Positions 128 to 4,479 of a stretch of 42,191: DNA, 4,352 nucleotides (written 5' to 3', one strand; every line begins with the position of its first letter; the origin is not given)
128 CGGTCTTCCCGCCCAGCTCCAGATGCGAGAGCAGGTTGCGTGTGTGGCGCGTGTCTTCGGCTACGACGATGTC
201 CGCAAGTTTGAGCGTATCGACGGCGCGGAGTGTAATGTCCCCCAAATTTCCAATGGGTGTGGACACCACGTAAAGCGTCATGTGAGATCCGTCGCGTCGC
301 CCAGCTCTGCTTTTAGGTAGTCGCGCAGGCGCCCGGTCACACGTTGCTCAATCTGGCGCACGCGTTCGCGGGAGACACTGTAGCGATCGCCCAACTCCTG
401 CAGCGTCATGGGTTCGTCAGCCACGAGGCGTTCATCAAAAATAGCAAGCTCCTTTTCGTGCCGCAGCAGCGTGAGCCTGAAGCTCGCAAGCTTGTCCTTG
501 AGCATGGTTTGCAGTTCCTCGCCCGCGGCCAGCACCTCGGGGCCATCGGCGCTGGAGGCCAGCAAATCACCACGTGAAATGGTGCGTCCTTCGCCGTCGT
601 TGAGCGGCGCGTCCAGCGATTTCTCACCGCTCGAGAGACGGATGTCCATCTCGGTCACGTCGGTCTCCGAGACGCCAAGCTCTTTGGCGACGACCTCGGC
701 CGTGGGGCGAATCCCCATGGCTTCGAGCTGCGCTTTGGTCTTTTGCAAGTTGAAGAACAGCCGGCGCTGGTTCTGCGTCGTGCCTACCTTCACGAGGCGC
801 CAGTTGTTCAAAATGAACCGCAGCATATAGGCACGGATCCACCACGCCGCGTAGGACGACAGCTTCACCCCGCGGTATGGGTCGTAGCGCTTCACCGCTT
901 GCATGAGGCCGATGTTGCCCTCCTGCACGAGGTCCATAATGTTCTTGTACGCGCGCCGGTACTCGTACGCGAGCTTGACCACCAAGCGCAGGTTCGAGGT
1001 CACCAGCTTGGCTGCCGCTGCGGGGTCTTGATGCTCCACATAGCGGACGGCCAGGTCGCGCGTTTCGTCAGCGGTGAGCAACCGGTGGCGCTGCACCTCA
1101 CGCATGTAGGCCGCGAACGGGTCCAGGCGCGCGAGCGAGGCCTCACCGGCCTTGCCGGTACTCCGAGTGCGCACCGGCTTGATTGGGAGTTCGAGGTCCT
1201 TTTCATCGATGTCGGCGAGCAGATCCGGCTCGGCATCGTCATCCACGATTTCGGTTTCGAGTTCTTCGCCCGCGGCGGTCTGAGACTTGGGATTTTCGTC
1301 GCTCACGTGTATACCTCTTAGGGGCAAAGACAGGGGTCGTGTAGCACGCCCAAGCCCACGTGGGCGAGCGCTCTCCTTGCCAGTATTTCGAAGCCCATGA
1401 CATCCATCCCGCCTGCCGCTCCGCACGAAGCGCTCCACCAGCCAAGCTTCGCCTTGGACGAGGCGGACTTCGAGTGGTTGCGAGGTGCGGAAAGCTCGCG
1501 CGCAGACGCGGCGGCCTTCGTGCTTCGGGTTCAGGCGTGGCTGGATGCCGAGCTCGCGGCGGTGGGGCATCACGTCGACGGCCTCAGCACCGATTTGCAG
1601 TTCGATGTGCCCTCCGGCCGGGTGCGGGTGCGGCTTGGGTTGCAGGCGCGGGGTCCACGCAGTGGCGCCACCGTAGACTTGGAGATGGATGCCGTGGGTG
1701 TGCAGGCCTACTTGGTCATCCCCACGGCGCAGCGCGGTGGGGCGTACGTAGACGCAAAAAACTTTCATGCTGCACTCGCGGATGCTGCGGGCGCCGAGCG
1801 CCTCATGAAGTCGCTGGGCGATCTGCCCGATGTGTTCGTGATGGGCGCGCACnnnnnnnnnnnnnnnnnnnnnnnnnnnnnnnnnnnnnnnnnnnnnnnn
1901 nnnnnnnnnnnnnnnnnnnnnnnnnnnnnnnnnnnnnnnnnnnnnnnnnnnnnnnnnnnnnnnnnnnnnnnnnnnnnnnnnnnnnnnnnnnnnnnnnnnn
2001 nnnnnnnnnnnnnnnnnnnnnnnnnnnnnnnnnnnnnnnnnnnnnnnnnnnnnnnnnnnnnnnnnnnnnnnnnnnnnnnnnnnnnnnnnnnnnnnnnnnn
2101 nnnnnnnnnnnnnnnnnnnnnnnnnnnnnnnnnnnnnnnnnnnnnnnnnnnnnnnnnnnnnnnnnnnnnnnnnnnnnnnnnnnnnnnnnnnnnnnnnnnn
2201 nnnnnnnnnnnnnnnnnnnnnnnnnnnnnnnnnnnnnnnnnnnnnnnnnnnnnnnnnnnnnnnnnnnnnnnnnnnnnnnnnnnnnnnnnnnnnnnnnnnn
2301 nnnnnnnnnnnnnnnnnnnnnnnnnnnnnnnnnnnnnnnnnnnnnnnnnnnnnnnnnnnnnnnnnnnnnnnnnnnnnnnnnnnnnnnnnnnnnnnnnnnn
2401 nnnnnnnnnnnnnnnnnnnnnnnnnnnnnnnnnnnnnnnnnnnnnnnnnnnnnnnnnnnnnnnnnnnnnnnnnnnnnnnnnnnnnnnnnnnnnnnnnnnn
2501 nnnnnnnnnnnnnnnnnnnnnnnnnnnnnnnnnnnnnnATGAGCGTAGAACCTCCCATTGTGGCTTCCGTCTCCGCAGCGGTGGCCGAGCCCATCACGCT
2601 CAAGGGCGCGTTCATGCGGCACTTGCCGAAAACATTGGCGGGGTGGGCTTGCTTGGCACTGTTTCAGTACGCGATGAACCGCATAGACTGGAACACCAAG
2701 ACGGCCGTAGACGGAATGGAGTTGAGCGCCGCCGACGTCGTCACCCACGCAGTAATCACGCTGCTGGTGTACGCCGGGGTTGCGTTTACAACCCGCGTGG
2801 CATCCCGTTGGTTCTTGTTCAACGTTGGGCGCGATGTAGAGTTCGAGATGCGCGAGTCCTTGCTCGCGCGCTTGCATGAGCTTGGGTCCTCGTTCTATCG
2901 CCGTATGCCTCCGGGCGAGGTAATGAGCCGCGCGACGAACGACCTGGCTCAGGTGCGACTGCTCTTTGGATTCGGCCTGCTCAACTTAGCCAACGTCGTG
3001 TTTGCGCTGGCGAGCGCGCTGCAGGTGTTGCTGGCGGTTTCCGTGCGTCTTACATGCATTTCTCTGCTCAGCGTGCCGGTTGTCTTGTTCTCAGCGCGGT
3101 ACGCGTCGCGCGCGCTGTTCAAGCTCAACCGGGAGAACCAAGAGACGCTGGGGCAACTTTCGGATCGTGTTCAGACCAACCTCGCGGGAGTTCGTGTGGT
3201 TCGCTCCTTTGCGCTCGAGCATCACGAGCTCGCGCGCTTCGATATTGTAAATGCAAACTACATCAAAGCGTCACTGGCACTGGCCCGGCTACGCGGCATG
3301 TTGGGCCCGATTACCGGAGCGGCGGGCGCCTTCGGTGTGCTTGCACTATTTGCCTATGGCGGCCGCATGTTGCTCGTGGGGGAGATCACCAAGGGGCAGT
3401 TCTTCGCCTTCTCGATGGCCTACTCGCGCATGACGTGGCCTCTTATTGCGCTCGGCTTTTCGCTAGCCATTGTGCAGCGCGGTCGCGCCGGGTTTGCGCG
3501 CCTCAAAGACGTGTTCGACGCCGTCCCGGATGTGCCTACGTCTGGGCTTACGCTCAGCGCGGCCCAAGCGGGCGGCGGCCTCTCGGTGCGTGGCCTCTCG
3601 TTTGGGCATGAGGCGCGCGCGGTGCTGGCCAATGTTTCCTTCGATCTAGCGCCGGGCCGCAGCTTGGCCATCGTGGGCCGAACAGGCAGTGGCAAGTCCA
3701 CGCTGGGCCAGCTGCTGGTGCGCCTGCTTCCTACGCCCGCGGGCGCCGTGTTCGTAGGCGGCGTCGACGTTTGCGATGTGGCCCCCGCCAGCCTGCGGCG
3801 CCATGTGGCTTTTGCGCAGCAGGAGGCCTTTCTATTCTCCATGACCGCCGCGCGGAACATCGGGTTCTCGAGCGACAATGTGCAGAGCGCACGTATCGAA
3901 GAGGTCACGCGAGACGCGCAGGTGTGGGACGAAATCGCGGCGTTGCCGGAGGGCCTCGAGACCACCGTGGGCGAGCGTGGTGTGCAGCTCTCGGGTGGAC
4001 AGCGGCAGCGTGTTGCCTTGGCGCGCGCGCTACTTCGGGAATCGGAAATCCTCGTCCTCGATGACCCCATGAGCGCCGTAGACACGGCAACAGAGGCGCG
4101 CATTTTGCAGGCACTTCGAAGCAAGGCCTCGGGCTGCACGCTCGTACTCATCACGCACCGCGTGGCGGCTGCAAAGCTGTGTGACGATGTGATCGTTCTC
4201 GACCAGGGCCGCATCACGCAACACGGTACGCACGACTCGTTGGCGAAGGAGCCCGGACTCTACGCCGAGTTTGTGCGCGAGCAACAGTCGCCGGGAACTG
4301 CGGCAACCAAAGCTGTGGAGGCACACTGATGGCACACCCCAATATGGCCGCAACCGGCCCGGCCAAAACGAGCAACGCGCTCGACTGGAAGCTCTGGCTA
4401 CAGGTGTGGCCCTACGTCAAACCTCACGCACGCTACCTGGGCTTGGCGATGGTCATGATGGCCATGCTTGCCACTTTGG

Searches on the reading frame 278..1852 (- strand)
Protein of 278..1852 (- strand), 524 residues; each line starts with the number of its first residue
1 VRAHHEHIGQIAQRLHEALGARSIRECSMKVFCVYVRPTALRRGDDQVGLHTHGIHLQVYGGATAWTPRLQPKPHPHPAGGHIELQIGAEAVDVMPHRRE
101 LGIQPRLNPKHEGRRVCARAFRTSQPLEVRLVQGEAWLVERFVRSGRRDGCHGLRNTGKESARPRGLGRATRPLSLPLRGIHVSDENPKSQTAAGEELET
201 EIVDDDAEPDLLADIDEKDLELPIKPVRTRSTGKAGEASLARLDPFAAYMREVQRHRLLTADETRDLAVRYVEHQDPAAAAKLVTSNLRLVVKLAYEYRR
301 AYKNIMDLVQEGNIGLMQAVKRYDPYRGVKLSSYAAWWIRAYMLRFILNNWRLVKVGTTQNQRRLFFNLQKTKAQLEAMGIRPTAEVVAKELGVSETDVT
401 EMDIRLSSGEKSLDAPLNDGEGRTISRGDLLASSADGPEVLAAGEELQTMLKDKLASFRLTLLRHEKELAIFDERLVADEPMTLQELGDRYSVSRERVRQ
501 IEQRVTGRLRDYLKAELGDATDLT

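Call 11: search_protein_families(library=pfam, proteins=[window:278-1852:-])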
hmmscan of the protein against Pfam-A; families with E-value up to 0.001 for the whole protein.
window:278-1852:- (524 aa): 4 families
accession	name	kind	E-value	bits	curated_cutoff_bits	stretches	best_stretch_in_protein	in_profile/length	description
PF04542.20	Sigma70_r2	-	1.2e-18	67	24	1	283-352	1-70/71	Sigma-70 region 2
PF04545.22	Sigma70_r4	-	2.8e-09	36.8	24.1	1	468-510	9-49/50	Sigma-70, region 4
PF00140.25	Sigma70_r1_2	-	0.00026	21.3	22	1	244-271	1-28/34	Sigma-70 factor, region 1.2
PF04539.22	Sigma70_r3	-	0.00042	20.8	25.3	0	372-438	9-74/78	Sigma-70 region 3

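Call 18: search_protein_families(library=ncbifam, proteins=[window:278-1852:-], max_evalue=0.00001)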
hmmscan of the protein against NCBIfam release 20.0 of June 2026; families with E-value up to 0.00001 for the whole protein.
window:278-1852:- (524 aa): 39 families (the best 25 are shown)
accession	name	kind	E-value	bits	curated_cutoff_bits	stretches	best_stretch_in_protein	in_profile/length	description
TIGR02392.1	rpoH_proteo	equivalog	8.9e-82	274.7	323.1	1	246-514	3-269/270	RNA polymerase sigma factor RpoH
NF005143.0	PRK06596.1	subfamily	5.4e-80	268.9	241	1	243-515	13-283/285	RNA polymerase factor sigma-32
NF005693.0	PRK07500.1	equivalog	3.2e-64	216.9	315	1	250-515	12-279/289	RNA polymerase factor sigma-32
TIGR02394.1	rpoS_proteo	equivalog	7.8e-46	156.8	378.7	1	241-516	10-277/285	RNA polymerase sigma factor RpoS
NF004207.0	PRK05657.1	equivalog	1.1e-43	149.8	394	1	233-515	45-319/329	RNA polymerase sigma factor RpoS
NF041931.2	MzaA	equivalog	2.6e-42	145.6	800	1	219-511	419-703/726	MZA anti-phage system associated sigma-70 family RNA polymerase sigma factor MzaA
TIGR02997.1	Sig70-cyanoRpoD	subfamily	2.3e-39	135.5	384.5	1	274-510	70-298/298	RNA polymerase sigma factor, RpoD/SigA family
NF006666.0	PRK09210.1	equivalog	5.2e-39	134.6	572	1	199-511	59-358/370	RNA polymerase sigma factor RpoD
TIGR02393.1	RpoD_Cterm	equivalog_domain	2.3e-36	125.6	354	1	279-514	1-229/238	RNA polymerase sigma factor RpoD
NF004562.0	PRK05901.1-4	equivalog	1.3e-35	123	779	1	269-513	308-544/571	RNA polymerase sigma factor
NF005920.0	PRK07921.1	subfamily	2.1e-33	115.7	464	1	254-515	68-320/328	RNA polymerase sigma factor SigB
NF004208.0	PRK05658.1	equivalog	7.1e-33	114.5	555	1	258-511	370-618/631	RNA polymerase sigma factor RpoD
NF005642.0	PRK07405.1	subfamily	2.5e-32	112.3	524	1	269-511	73-307/318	RNA polymerase sigma factor SigD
NF004560.0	PRK05901.1-1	equivalog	1.5e-31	110.1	711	1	252-511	253-504/516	RNA polymerase sigma factor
NF004561.0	PRK05901.1-3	equivalog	2.4e-30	106.2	582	1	270-511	291-525/537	RNA polymerase sigma factor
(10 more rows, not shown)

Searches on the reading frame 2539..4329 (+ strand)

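Call 11: search_protein_families(library=pfam, proteins=[window:2539-4329:+])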
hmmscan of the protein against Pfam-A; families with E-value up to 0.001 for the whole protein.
window:2539-4329:+ (596 aa): 6 families
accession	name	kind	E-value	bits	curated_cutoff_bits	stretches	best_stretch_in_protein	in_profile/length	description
PF00664.28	ABC_membrane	-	3.4e-36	125.8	28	1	65-302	38-274/274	ABC transporter transmembrane region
PF00005.33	ABC_tran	-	1.8e-27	97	25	1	363-511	1-136/137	ABC transporter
PF13304.12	AAA_21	-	4.2e-06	27.5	27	0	484-540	238-298/304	AAA domain, putative AbiEii toxin, Type IV TA system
PF02463.25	SMC_N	-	7.9e-05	22.6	40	0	465-553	135-210/220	RecF/RecN/SMC N terminal domain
PF13191.12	AAA_16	-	0.00064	20.7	32.6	0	374-531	25-161/167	AAA ATPase domain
PF01935.23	DUF87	-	0.00093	19.8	23.2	0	373-402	23-53/220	Helicase HerA, central domain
